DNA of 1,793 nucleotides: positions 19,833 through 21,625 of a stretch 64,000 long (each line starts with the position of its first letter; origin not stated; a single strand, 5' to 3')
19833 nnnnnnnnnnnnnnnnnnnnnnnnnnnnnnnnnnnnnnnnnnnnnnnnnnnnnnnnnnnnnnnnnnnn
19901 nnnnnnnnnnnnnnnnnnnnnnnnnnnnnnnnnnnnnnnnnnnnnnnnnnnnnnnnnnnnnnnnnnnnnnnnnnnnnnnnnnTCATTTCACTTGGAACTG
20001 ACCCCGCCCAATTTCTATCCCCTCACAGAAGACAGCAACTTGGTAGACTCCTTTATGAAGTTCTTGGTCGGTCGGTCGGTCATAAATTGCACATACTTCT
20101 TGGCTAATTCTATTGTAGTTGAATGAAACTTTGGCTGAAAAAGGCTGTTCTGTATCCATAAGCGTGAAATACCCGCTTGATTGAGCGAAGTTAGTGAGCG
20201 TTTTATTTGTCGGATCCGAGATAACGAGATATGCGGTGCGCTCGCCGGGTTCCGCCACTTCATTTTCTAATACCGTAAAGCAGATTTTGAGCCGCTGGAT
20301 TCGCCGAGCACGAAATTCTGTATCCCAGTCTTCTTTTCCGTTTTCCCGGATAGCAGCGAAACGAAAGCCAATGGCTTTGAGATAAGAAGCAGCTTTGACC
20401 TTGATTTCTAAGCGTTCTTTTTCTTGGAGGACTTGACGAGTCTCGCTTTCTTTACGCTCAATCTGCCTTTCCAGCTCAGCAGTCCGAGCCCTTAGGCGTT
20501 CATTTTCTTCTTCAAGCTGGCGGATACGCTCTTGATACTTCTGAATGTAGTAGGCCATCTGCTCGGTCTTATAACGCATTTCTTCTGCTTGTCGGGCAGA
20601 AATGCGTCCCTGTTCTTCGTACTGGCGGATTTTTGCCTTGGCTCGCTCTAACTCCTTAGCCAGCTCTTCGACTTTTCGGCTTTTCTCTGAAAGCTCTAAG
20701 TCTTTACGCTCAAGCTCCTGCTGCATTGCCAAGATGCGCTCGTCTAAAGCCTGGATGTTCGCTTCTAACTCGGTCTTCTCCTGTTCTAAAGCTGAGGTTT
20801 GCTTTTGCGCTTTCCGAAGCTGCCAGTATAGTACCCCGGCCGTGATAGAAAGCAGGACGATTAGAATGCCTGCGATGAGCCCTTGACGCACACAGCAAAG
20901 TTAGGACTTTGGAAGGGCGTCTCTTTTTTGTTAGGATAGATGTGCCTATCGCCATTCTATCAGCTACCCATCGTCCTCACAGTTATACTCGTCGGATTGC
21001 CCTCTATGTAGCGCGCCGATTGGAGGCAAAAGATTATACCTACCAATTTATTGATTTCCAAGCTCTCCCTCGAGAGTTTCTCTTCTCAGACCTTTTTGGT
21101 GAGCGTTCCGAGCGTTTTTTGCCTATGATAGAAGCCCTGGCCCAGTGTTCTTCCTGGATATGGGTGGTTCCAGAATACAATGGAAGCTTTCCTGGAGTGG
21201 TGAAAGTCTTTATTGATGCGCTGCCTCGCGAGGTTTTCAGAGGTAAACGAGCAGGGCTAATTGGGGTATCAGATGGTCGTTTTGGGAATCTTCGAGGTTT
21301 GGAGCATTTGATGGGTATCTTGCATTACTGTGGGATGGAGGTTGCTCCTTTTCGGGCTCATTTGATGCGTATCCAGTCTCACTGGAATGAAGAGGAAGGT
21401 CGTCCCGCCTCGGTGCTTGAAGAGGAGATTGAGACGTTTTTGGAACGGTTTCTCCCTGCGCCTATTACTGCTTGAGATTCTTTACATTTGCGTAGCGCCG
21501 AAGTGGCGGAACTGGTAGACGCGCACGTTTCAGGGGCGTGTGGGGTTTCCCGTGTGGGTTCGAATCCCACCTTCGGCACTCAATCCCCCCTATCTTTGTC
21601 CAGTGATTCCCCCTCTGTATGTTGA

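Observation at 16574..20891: Orphan AddB-like Fe-S nuclease translationally coupled to a membrane-anchored coiled-coil protein and a DMT transporter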

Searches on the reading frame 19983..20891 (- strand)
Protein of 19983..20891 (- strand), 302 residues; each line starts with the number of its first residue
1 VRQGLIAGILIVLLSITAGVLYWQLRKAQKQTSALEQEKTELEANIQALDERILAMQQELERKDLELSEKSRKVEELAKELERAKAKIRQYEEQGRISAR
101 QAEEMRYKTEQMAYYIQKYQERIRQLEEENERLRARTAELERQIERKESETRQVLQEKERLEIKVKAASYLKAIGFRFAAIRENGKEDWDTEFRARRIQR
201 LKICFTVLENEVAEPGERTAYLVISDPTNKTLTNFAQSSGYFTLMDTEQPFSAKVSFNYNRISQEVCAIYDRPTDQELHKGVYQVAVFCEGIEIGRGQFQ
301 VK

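Call 3: search_protein_families(library=pfam, proteins=[window:19983-20891:-], max_evalue=0.1)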
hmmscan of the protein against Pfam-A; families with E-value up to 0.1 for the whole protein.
window:19983-20891:- (302 aa): 26 families (the best 25 are shown)
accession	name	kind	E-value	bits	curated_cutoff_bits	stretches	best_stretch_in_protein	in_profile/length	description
PF00261.25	Tropomyosin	-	1.2e-06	28.6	38.6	1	26-169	23-173/242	Tropomyosin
PF15799.10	CCD48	-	4.1e-05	22.6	30.4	1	30-167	188-322/578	Coiled-coil domain-containing protein 48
PF04849.18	HAP1_N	-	0.00028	20.6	33.9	1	30-156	92-204/307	HAP1 N-terminal conserved region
PF07888.16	CALCOCO1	-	0.0004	19.8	36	1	17-159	28-168/496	Calcium binding and coiled-coil domain (CALCOCO1) like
PF12128.14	DUF3584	-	0.00079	17.5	31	1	35-160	598-721/1191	Protein of unknown function (DUF3584)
PF14992.11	TMCO5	-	0.0013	18.5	32.2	1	32-155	64-187/280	TMCO5 family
PF08614.16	ATG16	-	0.0024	18.5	33.7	1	26-133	77-184/200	Autophagy protein 16 (ATG16)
PF13166.12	AAA_13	-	0.0025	17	36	1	27-166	311-454/713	AAA domain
PF07072.16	ZapD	-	0.0047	17.2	27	1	68-134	36-102/210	Cell division protein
PF09454.15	Vps23_core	-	0.0052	17.2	26.8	1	31-81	5-55/64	Vps23 core domain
PF11932.13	DUF3450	-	0.0071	16.1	32.6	0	10-94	3-87/241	Protein of unknown function (DUF3450)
PF08391.16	Ly49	-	0.01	16.8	31.5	1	7-101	11-104/119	Ly49-like protein, N-terminal region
PF02203.21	TarH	-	0.023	15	25.2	1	5-93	13-99/177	Tar ligand binding domain homologue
PF12046.13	CCB1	-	0.023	14.5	25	1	9-61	111-166/168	Cofactor assembly of complex C subunit B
PF24245.1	INO80F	-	0.024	15.1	25.1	1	120-148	9-37/47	INO80 complex subunit F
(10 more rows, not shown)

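Call 4: search_protein_families(library=ncbifam, proteins=[window:19983-20891:-], max_evalue=0.1)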
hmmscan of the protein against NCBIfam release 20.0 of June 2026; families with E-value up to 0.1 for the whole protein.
window:19983-20891:- (302 aa): 19 families
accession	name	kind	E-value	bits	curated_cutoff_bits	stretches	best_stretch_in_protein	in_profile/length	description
TIGR02168.1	SMC_prok_B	equivalog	1.4e-08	33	567.35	1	21-166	230-375/1181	chromosome segregation protein SMC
TIGR04523.1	Mplasa_alph_rch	subfamily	3.5e-08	31.9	270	1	25-184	498-660/745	helix-rich protein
TIGR02169.1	SMC_prok_A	equivalog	7e-08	30.6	729.4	1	24-167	239-383/1165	chromosome segregation protein SMC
NF045487.1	ASRP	equivalog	2e-06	26.7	300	1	24-160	143-284/593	archaea-specific SMC-related protein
NF002572.0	PRK02224.1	equivalog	0.00011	20.7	1087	1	25-168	260-396/888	DNA double-strand break repair ATPase Rad50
NF045780.1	TrlF_fam_ATP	equivalog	0.0003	19.6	350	1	29-223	570-773/944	TrlF family AAA-like ATPase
NF033885.1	conj_TraP_IncI1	equivalog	0.00042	20.1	135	1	12-153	20-153/217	conjugal transfer protein TraP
NF052320.1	Cbp1_fam_LP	subfamily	0.00094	18.8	90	1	23-82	109-168/286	Cbp1 family collagen-binding glycoprotein adhesin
NF041034.1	Rad50_Sulf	equivalog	0.0019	16.2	1000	1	25-173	547-701/872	DNA double-strand break repair ATPase Rad50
NF003034.1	PRK03918.1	equivalog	0.0037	15.3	700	1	26-174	210-360/878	DNA double-strand break repair ATPase Rad50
TIGR03667.1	Rv3369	hypoth_equivalog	0.014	15.3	125.3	0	105-135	87-117/130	TIGR03667 family PPOX class F420-dependent oxidoreductase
TIGR03495.1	phage_LysB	equivalog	0.018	15.3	92.75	1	9-89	5-85/135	Rz-like lysis system protein LysB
NF033930.1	pneumo_PspA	exception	0.018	13.8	850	1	30-168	108-257/659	pneumococcal surface protein A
NF010725.0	PRK14127.1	equivalog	0.027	14.9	91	1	117-154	42-79/111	cell division regulator GpsB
NF041378.1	XopZ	subfamily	0.03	12.3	1300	1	26-161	192-325/1292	XopZ family type III secretion system effector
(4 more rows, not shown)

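Call 40: find_homologous_proteins(query=window:19983-20891:-, max_evalue=0.001)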
Query window:19983-20891:- (302 aa): 43 proteins with E <= 0.001 among 3896 candidates.
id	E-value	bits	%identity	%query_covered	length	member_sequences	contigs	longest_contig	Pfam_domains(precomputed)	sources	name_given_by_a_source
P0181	7.7e-185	630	100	100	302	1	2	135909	PF28532.1,PF00261.26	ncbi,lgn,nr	ncbi:MAG: hypothetical protein RMK19_04010 [Bacteroidia bacterium]|nr:hypothetical protein [Bacteroi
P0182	2.6e-161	553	85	100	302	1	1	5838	PF28532.1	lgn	-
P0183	5.2e-160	549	84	100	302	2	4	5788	PF28532.1,PF23649.2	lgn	-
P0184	9.1e-160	548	84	100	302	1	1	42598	PF28532.1,PF04849.19,PF23649.2,PF28533.1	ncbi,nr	ncbi:MAG: hypothetical protein N3E49_09215 [Bacteroidia bacterium]|nr:hypothetical protein [Bacteroi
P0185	3.0e-159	546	83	100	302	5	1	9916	PF15799.11,PF28532.1,PF04849.19,PF04012.18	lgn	-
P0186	1.3e-155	535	82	100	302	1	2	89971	PF28532.1,PF04849.19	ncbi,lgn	ncbi:MAG: hypothetical protein ABDH66_05955 [Bacteroidia bacterium]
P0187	1.6e-154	531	81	100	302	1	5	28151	PF28532.1,PF04849.19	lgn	-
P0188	1.3e-152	525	80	100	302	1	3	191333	PF28532.1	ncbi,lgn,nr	ncbi:MAG: hypothetical protein NZZ60_04535 [Bacteroidia bacterium]|nr:hypothetical protein [Bacteroi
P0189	2.1e-147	508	77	100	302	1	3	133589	PF28532.1,PF00261.26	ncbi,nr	ncbi:MAG: hypothetical protein N2253_06580 [Bacteroidia bacterium]|nr:hypothetical protein [Bacteroi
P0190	6.8e-144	496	76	100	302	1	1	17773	PF27241.1,PF28532.1,PF28533.1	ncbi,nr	ncbi:MAG: hypothetical protein N2170_06935 [Bacteroidia bacterium]|nr:hypothetical protein [Bacteroi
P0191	1.4e-140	485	74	100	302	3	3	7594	PF15799.11,PF28532.1,PF04849.19,PF23649.2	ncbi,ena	-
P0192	1.1e-138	479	73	100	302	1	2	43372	PF27241.1,PF28532.1,PF28533.1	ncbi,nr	ncbi:MAG: hypothetical protein RMJ66_00570 [Bacteroidia bacterium]|nr:hypothetical protein [Bacteroi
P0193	2.8e-134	465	71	100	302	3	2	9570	PF28532.1,PF23649.2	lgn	-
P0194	3.1e-134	464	73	96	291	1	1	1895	PF27241.1,PF28532.1,PF04849.19,PF23649.2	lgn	-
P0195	4.7e-134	464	75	96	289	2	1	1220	PF28532.1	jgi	jgi:myosin heavy subunit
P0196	4.6e-129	448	68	96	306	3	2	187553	PF28532.1,PF25450.2,PF28533.1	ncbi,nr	ncbi:MAG: hypothetical protein NZ958_05360 [Bacteroidia bacterium]|nr:hypothetical protein [Bacteroi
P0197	2.8e-127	442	67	100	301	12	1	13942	PF27241.1,PF28532.1,PF28533.1,PF07888.17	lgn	-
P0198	4.7e-121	421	69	94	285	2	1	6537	PF27241.1,PF08614.17,PF28532.1,PF28533.1,PF00261.26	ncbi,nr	ncbi:MAG: hypothetical protein NZ580_07800, partial [Bacteroidia bacterium]|nr:hypothetical protein 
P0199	9.8e-113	394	62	100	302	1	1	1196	PF28532.1,PF28533.1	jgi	jgi:myosin heavy subunit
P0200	1.9e-112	393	61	100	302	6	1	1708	PF28532.1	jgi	jgi:uncharacterized protein YoxC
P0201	4.2e-112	392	60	100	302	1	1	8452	PF08614.17,PF28532.1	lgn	-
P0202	4.3e-112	392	62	100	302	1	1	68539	PF28532.1,PF28533.1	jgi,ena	jgi:uncharacterized small protein (DUF1192 family)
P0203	6.3e-112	391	62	100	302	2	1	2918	PF28532.1,PF28533.1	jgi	jgi:uncharacterized small protein (DUF1192 family)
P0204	8.1e-112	391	60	100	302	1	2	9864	PF28532.1,PF25450.2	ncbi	-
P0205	9.1e-112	391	61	100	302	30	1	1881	PF28532.1,PF28533.1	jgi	jgi:uncharacterized small protein (DUF1192 family)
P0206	1.1e-111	391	62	100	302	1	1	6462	PF08614.17,PF28532.1,PF28533.1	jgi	-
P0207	1.3e-111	390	62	99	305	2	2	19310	PF28532.1,PF28533.1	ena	-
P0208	1.5e-111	390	61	100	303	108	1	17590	PF28532.1,PF28533.1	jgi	jgi:myosin heavy subunit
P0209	2.2e-111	390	60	100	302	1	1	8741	PF08614.17,PF28532.1,PF25450.2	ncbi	-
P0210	2.5e-111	389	60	100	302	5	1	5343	PF08614.17,PF28532.1,PF25450.2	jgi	-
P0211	2.7e-111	389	61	100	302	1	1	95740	PF28532.1,PF28533.1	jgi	jgi:uncharacterized small protein (DUF1192 family)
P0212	4.9e-111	388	61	100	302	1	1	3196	PF28532.1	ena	-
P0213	6.2e-111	388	60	100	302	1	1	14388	PF08614.17,PF28532.1,PF25450.2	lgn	-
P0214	1.3e-110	387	61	95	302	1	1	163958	PF28532.1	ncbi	-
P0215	2.1e-110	386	59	100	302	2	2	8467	PF08614.17,PF28532.1,PF25450.2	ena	-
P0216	6.0e-110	385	58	100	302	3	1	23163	PF08614.17,PF28532.1,PF25450.2,PF10211.15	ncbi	-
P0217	1.0e-109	384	59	100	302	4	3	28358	PF28532.1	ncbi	-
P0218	1.7e-109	383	60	100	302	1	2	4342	PF28532.1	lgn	-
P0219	1.0e-57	214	41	97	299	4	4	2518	PF28532.1,PF28533.1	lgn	-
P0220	1.0e-51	194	38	87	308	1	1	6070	PF28532.1,PF28533.1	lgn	-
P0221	3.3e-51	192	36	99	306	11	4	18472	PF28532.1,PF28533.1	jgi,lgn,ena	-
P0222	2.4e-17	81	31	59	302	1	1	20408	PF28532.1,PF28533.1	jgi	jgi:hypothetical protein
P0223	6.6e-14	70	27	66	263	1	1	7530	PF28532.1,PF28533.1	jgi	jgi:hypothetical protein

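Call 42: find_encoding_contigs(protein=P0221, flank=8000, max_places=2)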
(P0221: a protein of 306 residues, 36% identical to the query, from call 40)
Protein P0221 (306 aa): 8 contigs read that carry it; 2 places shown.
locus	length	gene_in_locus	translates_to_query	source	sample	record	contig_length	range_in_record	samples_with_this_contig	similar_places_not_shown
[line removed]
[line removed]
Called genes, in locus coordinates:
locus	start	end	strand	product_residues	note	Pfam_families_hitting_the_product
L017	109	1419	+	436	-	-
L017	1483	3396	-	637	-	PF18962:Por_Secre_tail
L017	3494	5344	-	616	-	PF18962:Por_Secre_tail (weak)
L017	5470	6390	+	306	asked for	PF28533:DUF8429, PF28532:DUF8428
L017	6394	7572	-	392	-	PF13439:Glyco_transf_4, PF13579:Glyco_trans_4_4, PF00534:Glycos_transf_1, PF13692:Glyco_trans_1_4, PF26337:Gtf3_C (faint)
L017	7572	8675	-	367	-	PF00953:Glycos_transf_4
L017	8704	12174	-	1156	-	-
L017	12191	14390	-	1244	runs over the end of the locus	PF00512:HisKA (weak), PF02518:HATPase_c, PF14501:HATPase_c_5 (weak)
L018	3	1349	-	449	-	?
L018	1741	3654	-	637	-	PF18962:Por_Secre_tail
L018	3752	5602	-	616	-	PF18962:Por_Secre_tail (weak)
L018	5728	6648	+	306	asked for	PF28533:DUF8429, PF28532:DUF8428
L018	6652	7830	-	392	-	PF13439:Glyco_transf_4, PF13579:Glyco_trans_4_4, PF00534:Glycos_transf_1, PF13692:Glyco_trans_1_4, PF26337:Gtf3_C (weak), PF13524:Glyco_trans_1_2 (faint)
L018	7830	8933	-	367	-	PF00953:Glycos_transf_4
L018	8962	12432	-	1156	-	-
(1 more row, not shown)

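Call 43: find_encoding_contigs(protein=P0222, flank=8000, max_places=2)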
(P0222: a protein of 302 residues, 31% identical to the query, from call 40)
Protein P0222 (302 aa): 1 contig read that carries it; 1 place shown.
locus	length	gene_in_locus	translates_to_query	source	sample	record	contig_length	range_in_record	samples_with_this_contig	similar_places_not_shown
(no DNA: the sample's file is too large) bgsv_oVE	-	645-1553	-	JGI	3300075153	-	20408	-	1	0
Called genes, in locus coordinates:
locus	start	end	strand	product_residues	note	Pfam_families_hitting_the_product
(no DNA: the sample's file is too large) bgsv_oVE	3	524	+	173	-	?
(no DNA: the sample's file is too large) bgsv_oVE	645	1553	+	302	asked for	PF28533:DUF8429, PF28532:DUF8428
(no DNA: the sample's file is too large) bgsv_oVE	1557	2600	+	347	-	PF00365:PFK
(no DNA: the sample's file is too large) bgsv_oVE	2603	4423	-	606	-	PF01368:DHH, PF02272:DHHA1, PF17768:RecJ_OB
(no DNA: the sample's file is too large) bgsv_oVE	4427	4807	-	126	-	PF13366:PDDEXK_3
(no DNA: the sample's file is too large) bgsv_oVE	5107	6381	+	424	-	PF14870:PSII_BNR (faint), PF18962:Por_Secre_tail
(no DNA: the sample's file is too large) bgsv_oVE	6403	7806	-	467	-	PF01336:tRNA_anti-codon, PF00152:tRNA-synt_2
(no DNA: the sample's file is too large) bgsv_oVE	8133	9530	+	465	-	PF00793:DAHP_synth_1, PF01817:CM_2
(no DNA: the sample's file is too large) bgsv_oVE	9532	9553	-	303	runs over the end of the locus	PF01544:CorA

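Call 53: predict_structure(alignment_id=A3)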
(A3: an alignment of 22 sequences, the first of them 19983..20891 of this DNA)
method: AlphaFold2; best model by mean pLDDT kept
length: 302 residues; sequences in the alignment: 22
mean_pLDDT: 84.4   pTM: 0.54
mean pLDDT of the five models: 84.4, 80.6, 80.3, 79.1, 75.4
residues with pLDDT >= 90: 117; 70-90: 139; 50-70: 44; < 50: 2
segments of 3 or more residues with pLDDT < 50: none
pLDDT, mean of each block of 10 residues (from residue 1): 54 62 59 62 76 77 73 87 86 78 82 86 86 89 91 85 82 96 93 92 96 92 96 91 88 96 96 89 96 95 94
secondary structure, 60 per line:
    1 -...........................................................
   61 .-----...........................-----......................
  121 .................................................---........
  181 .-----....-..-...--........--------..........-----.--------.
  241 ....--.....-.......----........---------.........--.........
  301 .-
elements in order: H2-61 H67-93 H99-169 E173-181 E187-190 E200-207 E216-225 E240-244 E247-251 E253-259 E264-271 E281-289 E292-301

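Call 59: search_protein_families(library=padloc, proteins=[window:19983-20891:-], max_evalue=0.01)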
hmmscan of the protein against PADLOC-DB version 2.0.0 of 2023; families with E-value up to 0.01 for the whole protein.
window:19983-20891:- (302 aa): 18 families
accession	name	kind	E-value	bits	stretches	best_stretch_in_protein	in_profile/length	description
PDLC03859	LmuB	-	1.8e-06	25.5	1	30-174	346-486/611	-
PDLC03865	LmuB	-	2.1e-06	24.2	1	27-165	693-843/1007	-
PDLC02730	PbeC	-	2.6e-06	24.5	1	36-184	368-512/651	PbeC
PDLC00580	JetC3|JetC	-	3.2e-05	20.4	1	26-156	280-410/1068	DUF3584 domain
PDLC00582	JetC3|JetC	-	4.9e-05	19.3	1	28-162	782-1088/1472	DUF3584 domain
PDLC04886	PDC-S06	-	0.00013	18.9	1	28-165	320-457/727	-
PDLC00006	DruC1|DruC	-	0.00013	18.6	1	45-169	162-286/626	Unknown function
PDLC04890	PDC-S06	-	0.00021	18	1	34-165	315-450/732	-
PDLC00516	JetC1|JetC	-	0.00032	16.9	1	34-171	256-388/1098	DUF3584 domain; MukB-like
PDLC00519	JetC1|JetC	-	0.00038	16.8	1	30-167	238-382/1097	DUF3584 domain; MukB-like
PDLC00551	JetC2|JetC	-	0.0005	16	1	28-164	848-985/1365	DUF3584 domain; MukB-like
PDLC00581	JetC3|JetC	-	0.0011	14.9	1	28-158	511-637/1473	DUF3584 domain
PDLC03868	LmuB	-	0.0018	14.6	1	26-168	638-783/1035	-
PDLC03860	LmuB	-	0.0022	14.6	1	27-238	210-425/565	-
PDLC00583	JetC3|JetC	-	0.0028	13.5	1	26-184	798-958/1471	DUF3584 domain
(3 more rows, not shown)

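Call 65: fold_search(model_id=the predicted structure, library=pdb)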
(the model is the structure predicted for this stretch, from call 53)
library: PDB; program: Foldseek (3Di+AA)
matches with E <= 10: 959; with E <= 0.001: 7
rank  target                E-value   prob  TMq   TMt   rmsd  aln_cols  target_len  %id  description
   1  5vi0_A                4.6e-05  1.00  0.28  0.24   4.3       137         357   14  Pseudomonas fluorescens alkylpurine DNA glycosylase AlkC bound to DNA containing an abasic site analog (released 2017-10-25)
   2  5vhv_A                4.8e-05  1.00  0.27  0.23   4.8       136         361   13  Pseudomonas fluorescens alkylpurine DNA glycosylase AlkC bound to DNA containing an oxocarbenium-intermediate analog (released 2017-10-25)
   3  5vi0_B                1.8e-04  1.00  0.28  0.24   4.2       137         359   14  Pseudomonas fluorescens alkylpurine DNA glycosylase AlkC bound to DNA containing an abasic site analog (released 2017-10-25)
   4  6oe6_A                4.5e-04  1.00  0.23  0.45   5.9       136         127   16  Structure of a Uncharacterized protein from Leptospira interrogans serogroup Icterohaemorrhagiae serovar Copenhageni ( (released 2019-04-17)
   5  3n6y_B                4.8e-04  1.00  0.27  0.53   6.3       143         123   13  Crystal structure of an immunoglobulin-like protein (PA1606) from PSEUDOMONAS AERUGINOSA at 1.50 A resolution (released 2010-07-21)
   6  5fr0                  8.3e-04  0.98  0.22  0.13  12.1       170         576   12  The details of glycolipid glycan hydrolysis by the structural analysis of a family 123 glycoside hydrolase from Clostrid (released 2016-03-30)
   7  3n6y_A                1.0e-03  1.00  0.25  0.50   7.8       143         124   14  Crystal structure of an immunoglobulin-like protein (PA1606) from PSEUDOMONAS AERUGINOSA at 1.50 A resolution (released 2010-07-21)
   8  8dky_A                1.1e-03  1.00  0.28  0.53   4.1       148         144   14  Crystal structure of the Aquifex aeolicus Wzt Carbohydrate Binding Domain bound to 3-O-methyl-D-mannose (released 2022-09-21)
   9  2p9r_B                1.1e-03  1.00  0.22  0.56   4.4       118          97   15  Human alpha2-macroglogulin is composed of multiple domains, as predicted by homology with complement component C3 (released 2007-08-21)
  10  5l7r_A                1.3e-03  0.98  0.21  0.12  13.8       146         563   13  Crystal structure of BvGH123 (released 2017-03-22)
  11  7eap_A                1.5e-03  1.00  0.24  0.10   8.7       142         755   12  Crystal structure of IpeA-XXXG complex (released 2022-03-16)
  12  2p9r_A                1.6e-03  1.00  0.23  0.57   4.3       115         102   15  Human alpha2-macroglogulin is composed of multiple domains, as predicted by homology with complement component C3 (released 2007-08-21)
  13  5fqg_A                1.6e-03  0.94  0.20  0.12  12.4       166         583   11  The details of glycolipid glycan hydrolysis by the structural analysis of a family 123 glycoside hydrolase from Clostr (released 2016-03-30)
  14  9ard_A                1.8e-03  0.99  0.23  0.43   7.3       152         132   12  Structure of Pycsar EcPycC cyclase immunoglobulin-like AGS-C domain (released 2024-06-19)
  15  1tza_B                2.2e-03  0.92  0.19  0.36   7.5       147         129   11  X-ray structure of Northeast Structural Genomics Consortium target SoR45 (released 2004-07-27)
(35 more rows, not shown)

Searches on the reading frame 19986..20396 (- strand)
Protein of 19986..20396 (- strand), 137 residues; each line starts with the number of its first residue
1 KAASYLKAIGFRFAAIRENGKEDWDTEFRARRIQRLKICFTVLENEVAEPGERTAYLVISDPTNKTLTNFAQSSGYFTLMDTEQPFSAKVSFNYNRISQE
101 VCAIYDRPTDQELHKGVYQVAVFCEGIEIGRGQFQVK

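Call 22: find_homologous_proteins(query=window:19986-20396:-)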
Query seq(137 aa): 5 candidates shared short words with the query, none scored E <= 0.001.

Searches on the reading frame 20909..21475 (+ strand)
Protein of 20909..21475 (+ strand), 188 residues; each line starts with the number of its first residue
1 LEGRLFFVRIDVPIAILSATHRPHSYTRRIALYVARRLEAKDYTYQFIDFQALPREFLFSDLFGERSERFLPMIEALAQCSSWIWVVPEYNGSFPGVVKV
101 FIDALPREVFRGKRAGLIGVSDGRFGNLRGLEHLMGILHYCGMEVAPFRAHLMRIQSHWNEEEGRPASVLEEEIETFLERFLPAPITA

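Call 3: search_protein_families(library=pfam, proteins=[window:20909-21475:+], max_evalue=0.1)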
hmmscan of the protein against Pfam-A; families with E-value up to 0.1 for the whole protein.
window:20909-21475:+ (188 aa): 2 families
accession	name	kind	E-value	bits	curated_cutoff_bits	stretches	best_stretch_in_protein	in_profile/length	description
PF03358.20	FMN_red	-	3.4e-26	92.1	24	1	14-147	3-141/152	NADPH-dependent FMN reductase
PF02525.22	Flavodoxin_2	-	4.3e-09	36.8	27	1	14-150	3-175/198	Flavodoxin-like fold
